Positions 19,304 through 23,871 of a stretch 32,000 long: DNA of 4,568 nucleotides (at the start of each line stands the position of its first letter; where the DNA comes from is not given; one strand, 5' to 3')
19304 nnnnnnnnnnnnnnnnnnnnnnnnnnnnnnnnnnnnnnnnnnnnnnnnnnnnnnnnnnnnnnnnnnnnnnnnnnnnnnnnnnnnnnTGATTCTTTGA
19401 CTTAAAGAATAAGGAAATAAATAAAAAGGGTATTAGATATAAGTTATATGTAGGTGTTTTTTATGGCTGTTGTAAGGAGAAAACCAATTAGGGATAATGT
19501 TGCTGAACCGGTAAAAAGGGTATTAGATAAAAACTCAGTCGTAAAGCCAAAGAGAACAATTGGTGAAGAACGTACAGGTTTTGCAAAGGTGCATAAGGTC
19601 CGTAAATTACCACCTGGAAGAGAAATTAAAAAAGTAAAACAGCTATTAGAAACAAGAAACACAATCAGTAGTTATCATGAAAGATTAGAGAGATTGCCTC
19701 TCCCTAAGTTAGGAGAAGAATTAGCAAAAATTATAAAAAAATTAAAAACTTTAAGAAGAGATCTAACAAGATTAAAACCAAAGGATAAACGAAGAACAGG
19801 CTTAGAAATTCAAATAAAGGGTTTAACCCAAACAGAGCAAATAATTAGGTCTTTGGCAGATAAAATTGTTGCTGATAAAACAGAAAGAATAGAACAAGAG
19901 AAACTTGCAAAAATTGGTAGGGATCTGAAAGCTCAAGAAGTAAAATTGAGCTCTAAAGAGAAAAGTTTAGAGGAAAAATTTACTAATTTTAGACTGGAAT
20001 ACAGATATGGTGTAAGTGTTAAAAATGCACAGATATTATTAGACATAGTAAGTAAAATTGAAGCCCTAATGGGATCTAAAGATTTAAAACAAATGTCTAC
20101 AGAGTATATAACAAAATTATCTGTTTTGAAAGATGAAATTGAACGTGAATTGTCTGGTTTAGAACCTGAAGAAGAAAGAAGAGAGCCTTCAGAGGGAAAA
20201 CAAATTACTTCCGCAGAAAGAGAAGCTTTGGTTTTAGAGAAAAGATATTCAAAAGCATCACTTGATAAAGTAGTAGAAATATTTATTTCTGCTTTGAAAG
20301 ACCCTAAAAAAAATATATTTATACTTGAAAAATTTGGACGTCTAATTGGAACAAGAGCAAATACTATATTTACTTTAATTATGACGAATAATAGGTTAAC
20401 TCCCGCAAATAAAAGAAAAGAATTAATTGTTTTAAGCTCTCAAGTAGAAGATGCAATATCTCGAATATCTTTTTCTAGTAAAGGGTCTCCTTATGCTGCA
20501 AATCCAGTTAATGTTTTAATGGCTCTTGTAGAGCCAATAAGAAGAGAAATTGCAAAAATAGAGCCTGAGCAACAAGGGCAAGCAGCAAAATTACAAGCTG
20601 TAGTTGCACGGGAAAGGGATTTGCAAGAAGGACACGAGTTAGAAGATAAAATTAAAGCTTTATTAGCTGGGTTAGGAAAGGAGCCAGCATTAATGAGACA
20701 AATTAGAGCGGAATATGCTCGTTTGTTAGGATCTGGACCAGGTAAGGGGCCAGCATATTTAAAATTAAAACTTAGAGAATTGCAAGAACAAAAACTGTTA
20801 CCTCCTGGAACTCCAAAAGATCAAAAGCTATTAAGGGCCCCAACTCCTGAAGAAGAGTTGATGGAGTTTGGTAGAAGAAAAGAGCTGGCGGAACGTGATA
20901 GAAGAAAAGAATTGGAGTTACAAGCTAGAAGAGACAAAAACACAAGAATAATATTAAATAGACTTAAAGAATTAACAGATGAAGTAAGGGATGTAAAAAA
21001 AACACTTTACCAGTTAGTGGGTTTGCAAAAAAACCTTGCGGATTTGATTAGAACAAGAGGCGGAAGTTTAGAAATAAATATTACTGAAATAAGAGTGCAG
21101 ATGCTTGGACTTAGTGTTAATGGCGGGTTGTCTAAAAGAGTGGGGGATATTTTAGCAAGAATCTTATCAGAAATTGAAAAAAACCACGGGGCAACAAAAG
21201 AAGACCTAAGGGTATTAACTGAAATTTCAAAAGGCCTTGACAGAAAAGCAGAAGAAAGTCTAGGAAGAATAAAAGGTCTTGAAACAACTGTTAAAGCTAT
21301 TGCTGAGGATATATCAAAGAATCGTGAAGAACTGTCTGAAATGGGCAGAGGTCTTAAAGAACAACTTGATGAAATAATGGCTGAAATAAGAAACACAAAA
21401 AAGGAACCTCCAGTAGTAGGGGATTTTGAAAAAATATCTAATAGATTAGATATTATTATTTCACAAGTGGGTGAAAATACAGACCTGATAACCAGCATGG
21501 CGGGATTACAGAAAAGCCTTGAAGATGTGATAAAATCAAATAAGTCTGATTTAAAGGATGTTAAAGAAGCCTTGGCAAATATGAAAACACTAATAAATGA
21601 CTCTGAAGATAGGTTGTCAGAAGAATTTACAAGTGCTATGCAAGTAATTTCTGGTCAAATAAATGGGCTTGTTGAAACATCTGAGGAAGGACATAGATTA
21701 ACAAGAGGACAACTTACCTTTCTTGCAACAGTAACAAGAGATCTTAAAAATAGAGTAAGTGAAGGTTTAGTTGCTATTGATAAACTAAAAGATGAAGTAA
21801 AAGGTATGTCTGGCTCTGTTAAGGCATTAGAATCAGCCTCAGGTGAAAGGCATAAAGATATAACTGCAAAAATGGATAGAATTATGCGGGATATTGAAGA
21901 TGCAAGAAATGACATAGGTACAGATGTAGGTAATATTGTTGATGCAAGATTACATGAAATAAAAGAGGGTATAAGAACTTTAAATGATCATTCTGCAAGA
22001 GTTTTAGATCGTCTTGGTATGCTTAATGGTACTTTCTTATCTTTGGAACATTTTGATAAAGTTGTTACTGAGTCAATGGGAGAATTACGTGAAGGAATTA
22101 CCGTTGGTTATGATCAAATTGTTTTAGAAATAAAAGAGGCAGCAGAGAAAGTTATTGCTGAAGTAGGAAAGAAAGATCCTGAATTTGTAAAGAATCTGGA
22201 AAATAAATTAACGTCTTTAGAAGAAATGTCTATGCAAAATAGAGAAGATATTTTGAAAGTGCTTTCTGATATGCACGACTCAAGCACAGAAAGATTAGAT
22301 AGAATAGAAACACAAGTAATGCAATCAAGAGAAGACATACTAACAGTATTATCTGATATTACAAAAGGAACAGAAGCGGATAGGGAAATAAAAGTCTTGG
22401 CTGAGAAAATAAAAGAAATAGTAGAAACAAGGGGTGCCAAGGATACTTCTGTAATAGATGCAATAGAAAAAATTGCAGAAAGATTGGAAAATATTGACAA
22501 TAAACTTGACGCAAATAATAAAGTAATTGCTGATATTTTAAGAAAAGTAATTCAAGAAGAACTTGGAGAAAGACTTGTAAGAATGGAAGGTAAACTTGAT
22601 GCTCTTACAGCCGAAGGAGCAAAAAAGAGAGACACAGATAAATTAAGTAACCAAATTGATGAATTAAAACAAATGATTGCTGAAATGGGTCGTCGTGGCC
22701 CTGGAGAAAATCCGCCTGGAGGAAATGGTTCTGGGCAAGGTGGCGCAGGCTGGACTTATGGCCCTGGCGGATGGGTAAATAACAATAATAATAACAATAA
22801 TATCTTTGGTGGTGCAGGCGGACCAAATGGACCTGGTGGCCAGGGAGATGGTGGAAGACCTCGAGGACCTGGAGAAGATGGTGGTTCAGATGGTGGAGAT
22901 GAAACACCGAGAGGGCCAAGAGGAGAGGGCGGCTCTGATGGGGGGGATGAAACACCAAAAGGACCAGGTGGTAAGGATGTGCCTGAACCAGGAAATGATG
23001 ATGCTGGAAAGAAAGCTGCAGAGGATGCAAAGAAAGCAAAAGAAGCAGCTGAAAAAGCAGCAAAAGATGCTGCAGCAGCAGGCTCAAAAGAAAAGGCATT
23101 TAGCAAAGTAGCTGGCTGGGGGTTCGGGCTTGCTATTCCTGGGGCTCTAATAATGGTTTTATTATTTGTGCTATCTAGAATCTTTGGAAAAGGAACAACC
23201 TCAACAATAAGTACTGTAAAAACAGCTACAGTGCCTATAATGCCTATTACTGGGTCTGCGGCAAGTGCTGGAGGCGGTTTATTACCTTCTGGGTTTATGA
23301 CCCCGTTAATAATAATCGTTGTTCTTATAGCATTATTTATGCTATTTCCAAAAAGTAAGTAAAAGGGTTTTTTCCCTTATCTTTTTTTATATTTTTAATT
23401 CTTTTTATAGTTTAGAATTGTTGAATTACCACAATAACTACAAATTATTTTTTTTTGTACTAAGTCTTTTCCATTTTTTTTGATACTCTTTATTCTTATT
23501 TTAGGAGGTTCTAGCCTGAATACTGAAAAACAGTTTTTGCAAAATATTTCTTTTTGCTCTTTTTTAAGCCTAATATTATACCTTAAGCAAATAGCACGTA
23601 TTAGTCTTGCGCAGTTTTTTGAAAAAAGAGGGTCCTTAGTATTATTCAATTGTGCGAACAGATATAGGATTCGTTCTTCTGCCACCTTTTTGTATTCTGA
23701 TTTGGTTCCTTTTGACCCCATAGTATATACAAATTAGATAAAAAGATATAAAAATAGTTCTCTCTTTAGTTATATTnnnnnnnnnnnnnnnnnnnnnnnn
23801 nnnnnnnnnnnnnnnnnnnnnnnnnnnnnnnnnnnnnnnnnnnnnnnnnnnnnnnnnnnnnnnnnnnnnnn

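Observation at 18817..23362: Adjacent small and giant coiled-coil proteins with the same C-terminal two-helix membrane hairpin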

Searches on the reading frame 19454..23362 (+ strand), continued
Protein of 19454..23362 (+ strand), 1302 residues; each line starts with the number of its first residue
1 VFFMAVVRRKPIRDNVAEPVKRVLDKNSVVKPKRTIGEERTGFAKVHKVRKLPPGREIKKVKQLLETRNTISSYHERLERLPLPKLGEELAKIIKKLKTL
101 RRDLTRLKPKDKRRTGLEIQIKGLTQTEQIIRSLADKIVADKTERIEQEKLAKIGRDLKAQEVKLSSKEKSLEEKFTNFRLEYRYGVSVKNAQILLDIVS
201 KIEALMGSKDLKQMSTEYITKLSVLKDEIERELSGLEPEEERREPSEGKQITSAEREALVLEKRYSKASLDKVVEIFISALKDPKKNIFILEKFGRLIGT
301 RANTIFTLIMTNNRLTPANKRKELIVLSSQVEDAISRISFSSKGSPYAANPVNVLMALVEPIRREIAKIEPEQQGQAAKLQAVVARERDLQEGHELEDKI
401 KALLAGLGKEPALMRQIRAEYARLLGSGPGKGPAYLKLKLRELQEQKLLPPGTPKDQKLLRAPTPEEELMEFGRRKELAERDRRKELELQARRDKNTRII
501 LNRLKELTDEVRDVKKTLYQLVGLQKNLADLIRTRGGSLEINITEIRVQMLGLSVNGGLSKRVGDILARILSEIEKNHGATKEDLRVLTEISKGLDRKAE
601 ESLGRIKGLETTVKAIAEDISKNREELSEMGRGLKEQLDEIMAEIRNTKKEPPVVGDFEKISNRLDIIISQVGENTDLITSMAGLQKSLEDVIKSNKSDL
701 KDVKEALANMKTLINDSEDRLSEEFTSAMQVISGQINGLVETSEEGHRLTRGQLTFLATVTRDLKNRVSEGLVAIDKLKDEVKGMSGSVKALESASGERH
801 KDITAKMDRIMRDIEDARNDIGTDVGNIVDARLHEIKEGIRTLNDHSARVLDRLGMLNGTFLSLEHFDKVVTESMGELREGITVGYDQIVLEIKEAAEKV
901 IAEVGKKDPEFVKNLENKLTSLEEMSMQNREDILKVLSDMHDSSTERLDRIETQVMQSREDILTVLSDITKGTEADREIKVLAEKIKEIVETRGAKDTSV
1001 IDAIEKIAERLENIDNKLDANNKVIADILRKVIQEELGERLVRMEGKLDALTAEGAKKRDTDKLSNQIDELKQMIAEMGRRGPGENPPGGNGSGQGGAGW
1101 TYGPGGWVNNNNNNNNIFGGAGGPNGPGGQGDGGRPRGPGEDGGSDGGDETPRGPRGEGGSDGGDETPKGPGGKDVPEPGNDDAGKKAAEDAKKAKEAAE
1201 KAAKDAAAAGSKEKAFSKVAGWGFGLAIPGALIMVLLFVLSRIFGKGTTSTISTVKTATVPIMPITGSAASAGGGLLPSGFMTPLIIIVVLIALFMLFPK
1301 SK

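Call 71: fold_search(model_id=the predicted structure, library=pdb)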
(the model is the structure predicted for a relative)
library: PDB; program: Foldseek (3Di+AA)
matches with E <= 10: 146; with E <= 0.001: 0
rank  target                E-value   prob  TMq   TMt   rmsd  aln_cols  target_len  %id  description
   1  8u7r_B                1.5e-01  0.10  0.06  0.06  38.5       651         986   12  WT sea urchin SLC9C1 at pH 6 in presence of K+ (released 2025-03-26)
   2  7rdr_A                2.9e-01  0.28  0.08  0.19  26.7       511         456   16  Circular tandem repeat protein with novel repeat topology and enhanced subunit contact surfaces (released 2021-09-01)
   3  4nqi_A                4.1e-01  0.66  0.09  0.39  37.7       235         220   14  Structure of the N-terminal I-BAR domain (1-259) of D.Discoideum IBARa (released 2014-02-05)
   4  4nqi_D                4.5e-01  0.57  0.08  0.32  37.0       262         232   13  Structure of the N-terminal I-BAR domain (1-259) of D.Discoideum IBARa (released 2014-02-05)
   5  4nqi_B                5.6e-01  0.47  0.08  0.31  35.5       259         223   13  Structure of the N-terminal I-BAR domain (1-259) of D.Discoideum IBARa (released 2014-02-05)
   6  8afz_A                7.4e-01  0.25  0.08  0.18  37.7       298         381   13  Architecture of the ESCPE-1 membrane coat (released 2023-06-21)
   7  3zci                  7.7e-01  0.94  0.14  0.60   5.5       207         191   13  Crystal structure of Helicobacter pylori T4SS protein CagL in a cubic crystal form with a distorted helical conformation (released 2013-10-09)
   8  7z37_DP1              8.9e-01  0.15  0.07  0.18  30.6       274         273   15  Structure of the RAF1-HSP90-CDC37 complex (RHC-II) (released 2022-09-14)
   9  8j07_i9               9.3e-01  0.04  0.06  0.05  55.7       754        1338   12  96nm repeat of human respiratory doublet microtubule and associated axonemal complexes (released 2023-07-26)
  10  9exz_C                9.7e-01  0.06  0.07  0.10  27.7       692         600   13  Efficient and scalable protein design using a relaxed sequence space (released 2024-10-16)
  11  3hai_D                1.0e+00  0.18  0.07  0.23  38.1       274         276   11  Crystal structure of human PACSIN1 F-BAR domain (P21 lattice) (released 2009-06-16)
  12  6n63                  1.1e+00  0.96  0.09  0.60   8.1       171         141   11  Crystal structure of an Iron binding protein (released 2019-07-17)
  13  3fex_A                1.1e+00  0.06  0.08  0.11  31.4       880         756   12  Crystal structure of the CBC-importin alpha complex. (released 2009-08-11)
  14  2x3w_C                1.1e+00  0.25  0.07  0.27  43.9       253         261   11  structure of mouse syndapin I (crystal form 2) (released 2010-04-07)
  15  5vjs                  1.2e+00  0.94  0.14  0.60   5.1       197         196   11  De Novo Photosynthetic Reaction Center Protein Equipped with Heme B, a synthetic Zn porphyrin, and Zn(II) cations (released 2018-04-25)
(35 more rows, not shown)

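Call 72: search_protein_families(library=padloc, proteins=[window:19463-23362:+, P0006, P0007], max_evalue=0.01)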
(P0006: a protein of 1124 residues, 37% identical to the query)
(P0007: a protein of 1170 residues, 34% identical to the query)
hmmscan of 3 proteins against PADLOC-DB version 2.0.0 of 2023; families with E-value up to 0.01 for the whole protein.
window:19463-23362:+ (1299 aa): 3 families
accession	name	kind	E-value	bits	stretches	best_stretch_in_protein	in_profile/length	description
PDLC00648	ZorA3|ZorA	-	6.9e-05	19.8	2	798-1075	222-459/692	MotA/ExbB/TolQ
PDLC03859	LmuB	-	0.00016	19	1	473-815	253-487/611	-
PDLC00006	DruC1|DruC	-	0.0093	12.5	1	656-820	171-332/626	Unknown function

P0006 (1124 aa): 4 families
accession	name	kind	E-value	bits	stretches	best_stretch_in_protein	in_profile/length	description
PDLC00648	ZorA3|ZorA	-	9.5e-08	29.2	1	761-929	205-370/692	MotA/ExbB/TolQ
PDLC00647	ZorA3|ZorA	-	0.00013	18.6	1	763-926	213-375/780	MotA/ExbB/TolQ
PDLC00649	ZorA3|ZorA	-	0.00013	18.5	1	763-925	208-369/698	MotA/ExbB/TolQ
PDLC00650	ZorA3|ZorA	-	0.00027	17.6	1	763-925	208-369/1063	MotA/ExbB/TolQ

P0007 (1170 aa): 2 families
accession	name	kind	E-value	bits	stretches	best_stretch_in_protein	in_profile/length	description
PDLC00637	ZorA2|ZorA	-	0.0002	18.3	1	780-951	203-365/420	MotA/ExbB/TolQ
PDLC00648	ZorA3|ZorA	-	0.0013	15.6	1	766-959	287-511/692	MotA/ExbB/TolQ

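Call 73: search_protein_families(library=phrogs, proteins=[window:19463-23362:+, P0006, P0007], max_evalue=0.01)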
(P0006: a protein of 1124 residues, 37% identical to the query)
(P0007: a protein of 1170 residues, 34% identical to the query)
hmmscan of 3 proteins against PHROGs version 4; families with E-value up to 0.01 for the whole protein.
window:19463-23362:+ (1299 aa): 2 families
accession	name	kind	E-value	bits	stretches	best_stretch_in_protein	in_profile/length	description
phrog_4094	-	unknown function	1.3e-05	25.9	0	767-858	26-116/281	-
phrog_937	-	other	0.0076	17.6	1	974-1058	4-86/115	hemolysin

P0006 (1124 aa): 1 family
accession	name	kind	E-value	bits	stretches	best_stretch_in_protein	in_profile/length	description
phrog_3590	-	unknown function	2.4e-05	24.9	0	797-939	204-336/481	-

P0007 (1170 aa): 3 families
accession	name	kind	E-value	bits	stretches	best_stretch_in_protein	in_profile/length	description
phrog_3590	-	unknown function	1.1e-05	26.1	1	572-699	236-375/481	-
phrog_26291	-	unknown function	0.00022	22.7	0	85-140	25-79/100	-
phrog_788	-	tail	0.0024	18.7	0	518-653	158-293/297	tail protein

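Call 80: find_encoding_contigs(protein=window:19463-23362:+, flank=10000, max_places=4)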
Protein window:19463-23362:+ (1299 aa): no gene with exactly this product is on record in the collection.

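Call 97: fold_search(model_id=the predicted structure, library=viral)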
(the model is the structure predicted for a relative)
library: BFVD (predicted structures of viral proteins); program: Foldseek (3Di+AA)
matches with E <= 10: 262; with E <= 0.001: 1
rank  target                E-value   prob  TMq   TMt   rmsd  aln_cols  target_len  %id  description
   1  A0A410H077            8.8e-04  0.57  0.08  0.06  53.3      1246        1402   14  (no name in the UniProt tables at hand)
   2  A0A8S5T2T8            1.5e-02  0.20  0.08  0.08  42.2      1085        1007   12  Tail length tape measure protein [Siphoviridae sp. ctEeW6]
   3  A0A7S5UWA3            1.6e-02  0.28  0.06  0.06  35.2       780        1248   12  (no name in the UniProt tables at hand)
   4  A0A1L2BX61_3          2.2e-02  0.20  0.08  0.08  71.3      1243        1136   12  Tape measure protein [Nodularia phage vB_NpeS-2AV2]
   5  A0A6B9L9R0            3.5e-02  0.30  0.11  0.11  40.1      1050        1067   14  Tail tape measure protein [Flavobacterium phage vB_FspS_hattifnatt9-1]
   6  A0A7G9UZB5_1          3.5e-02  0.25  0.09  0.10  47.9      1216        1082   11  Tape measure protein [Gordonia Phage Sephiroth]
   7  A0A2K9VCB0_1          3.8e-02  0.21  0.09  0.09  46.0      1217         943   12  Tail length tape-measure protein [Lactobacillus phage Nyseid]
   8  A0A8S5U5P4            4.8e-02  0.21  0.08  0.08  51.2      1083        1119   11  Minor tail protein [Siphoviridae sp. cteLh2]
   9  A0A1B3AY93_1          4.8e-02  0.09  0.06  0.05  55.0      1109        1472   12  Tape measure protein [Gordonia phage Bantam]
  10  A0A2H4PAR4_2          5.2e-02  0.25  0.09  0.09  73.4       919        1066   12  (no name in the UniProt tables at hand)
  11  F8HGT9                5.7e-02  0.20  0.08  0.11  32.5       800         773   11  (no name in the UniProt tables at hand)
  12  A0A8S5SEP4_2          6.0e-02  0.28  0.09  0.09  62.2       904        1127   12  Chromosome segregation ATPase (Fragment) [virus sp. ctX0L1]
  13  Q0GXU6                8.2e-02  0.18  0.09  0.12  33.8       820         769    9  Tail tape measure protein [Lactococcus phage Q54]
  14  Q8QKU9                8.2e-02  0.10  0.07  0.07  86.5      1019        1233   13  EsV-1-171 [Ectocarpus siliculosus virus 1 (isolate New Zealand/Kaikoura/1988)]
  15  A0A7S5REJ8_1          1.0e-01  0.11  0.07  0.08  39.0       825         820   12  (no name in the UniProt tables at hand)
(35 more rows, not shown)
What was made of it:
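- On Phage tape-measure protein: BFVD TM-scores are at most 0.12 (call 97).
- The BFVD Foldseek list is dominated by tape-measure proteins (call 97). Foldseek TM-scores are at most 0.12 with rmsd of 30-70 A (call 97).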

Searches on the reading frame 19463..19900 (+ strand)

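Call 56: search_protein_families(library=pfam, proteins=[window:19463-19900:+], max_evalue=10)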
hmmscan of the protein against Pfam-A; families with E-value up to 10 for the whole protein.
window:19463-19900:+ (146 aa): 2 families
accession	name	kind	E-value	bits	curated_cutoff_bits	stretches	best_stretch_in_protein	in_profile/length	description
PF21433.2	M3K_C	-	0.021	15.7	27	1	40-101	24-83/105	Mevalonate-3-kinase, C-terminal domain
PF13851.11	GAS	-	0.15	11.9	32.3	1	74-141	55-124/200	Growth-arrest specific micro-tubule binding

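Call 62: search_protein_families(library=ncbifam, proteins=[window:19463-19900:+], max_evalue=10)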
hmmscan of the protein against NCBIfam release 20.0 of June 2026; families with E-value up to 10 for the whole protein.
window:19463-19900:+ (146 aa): 2 families
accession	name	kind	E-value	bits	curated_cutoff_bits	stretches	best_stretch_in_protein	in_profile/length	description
NF047375.1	HeatShock_HspR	equivalog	0.046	13.7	105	1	19-78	21-86/92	heat shock protein transcriptional repressor HspR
NF040848.1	mev_kinase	equivalog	0.053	12.5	440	1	36-101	210-273/323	mevalonate-3-kinase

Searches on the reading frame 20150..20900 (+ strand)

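Call 56: search_protein_families(library=pfam, proteins=[window:20150-20900:+], max_evalue=10)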
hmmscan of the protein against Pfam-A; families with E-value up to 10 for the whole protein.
window:20150-20900:+ (250 aa): 1 family
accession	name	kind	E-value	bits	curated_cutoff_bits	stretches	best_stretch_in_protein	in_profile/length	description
PF07426.16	Dynactin_p22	-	0.063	13.5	25.2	1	80-173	19-107/168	Dynactin subunit p22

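Call 62: search_protein_families(library=ncbifam, proteins=[window:20150-20900:+], max_evalue=10)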
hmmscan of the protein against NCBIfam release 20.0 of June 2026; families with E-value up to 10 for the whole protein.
window:20150-20900:+ (250 aa): 0 families

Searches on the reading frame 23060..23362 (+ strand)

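Call 56: search_protein_families(library=pfam, proteins=[window:23060-23362:+], max_evalue=10)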
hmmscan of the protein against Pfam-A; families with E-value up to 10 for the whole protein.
window:23060-23362:+ (100 aa): 4 families
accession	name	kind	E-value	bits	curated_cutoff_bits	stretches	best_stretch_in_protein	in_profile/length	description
PF20990.2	DUF2207_C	-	2.6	8.1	33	1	11-94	132-182/247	Predicted membrane protein (DUF2207) C-terminal domain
PF20389.3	DUF6684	-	3.1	8.4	24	0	30-61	25-56/79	Family of unknown function (DUF6684)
PF10717.14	ODV-E18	-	3.9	7.8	28.1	1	72-98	20-46/87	Occlusion-derived virus envelope protein ODV-E18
PF20479.3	TMEM128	-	4.8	8.1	23.9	0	21-96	43-121/124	TMEM128 protein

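Call 62: search_protein_families(library=ncbifam, proteins=[window:23060-23362:+], max_evalue=10)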
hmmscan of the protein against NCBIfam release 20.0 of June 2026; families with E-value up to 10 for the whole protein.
window:23060-23362:+ (100 aa): 1 family
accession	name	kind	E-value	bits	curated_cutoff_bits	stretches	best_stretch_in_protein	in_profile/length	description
TIGR01478.1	STEVOR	paralog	0.31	10.2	166.65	1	29-96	225-287/308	STEVOR family variant surface protein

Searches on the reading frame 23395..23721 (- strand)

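Call 6: search_protein_families(library=pfam, proteins=[window:23395-23721:-], max_evalue=0.1)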
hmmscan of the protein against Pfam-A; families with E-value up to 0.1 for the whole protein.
window:23395-23721:- (108 aa): 6 families
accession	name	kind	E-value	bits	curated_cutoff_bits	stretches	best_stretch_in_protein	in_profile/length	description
PF04032.22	Rpr2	-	2.4e-08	34.5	29.3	1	18-98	4-90/90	RNAse P Rpr2/Rpp21/SNM1 subunit domain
PF23477.1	zf_Tbcl_2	-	0.0045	17.1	27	0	55-66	23-34/37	Probable treble clef zinc finger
PF17026.10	zf-RRPl_C4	-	0.0094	16.5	28.9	1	45-100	7-61/108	Putative ribonucleoprotein zinc-finger pf C4 type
PF08792.16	A2L_zn_ribbon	-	0.04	14.1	22.9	0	90-104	2-16/33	A2L zinc ribbon domain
PF13717.11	Zn_ribbon_4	-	0.073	13.5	30.3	0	59-76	3-20/36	zinc-ribbon domain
PF08271.17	Zn_Ribbon_TF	-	0.081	12.9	29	0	45-64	6-25/43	TFIIB zinc-binding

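Call 7: search_protein_families(library=ncbifam, proteins=[window:23395-23721:-], max_evalue=0.1)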
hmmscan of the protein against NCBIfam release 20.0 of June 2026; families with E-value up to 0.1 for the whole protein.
window:23395-23721:- (108 aa): 2 families
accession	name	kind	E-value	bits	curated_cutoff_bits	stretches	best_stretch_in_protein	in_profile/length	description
NF003045.0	PRK03954.1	equivalog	3.8e-05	23.8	162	1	6-101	10-103/121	ribonuclease P protein component 4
TIGR04272.1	cxxc_cxxc_Mbark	domain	0.0036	17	36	0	55-66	23-34/37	CxxC-x17-CxxC domain-containing protein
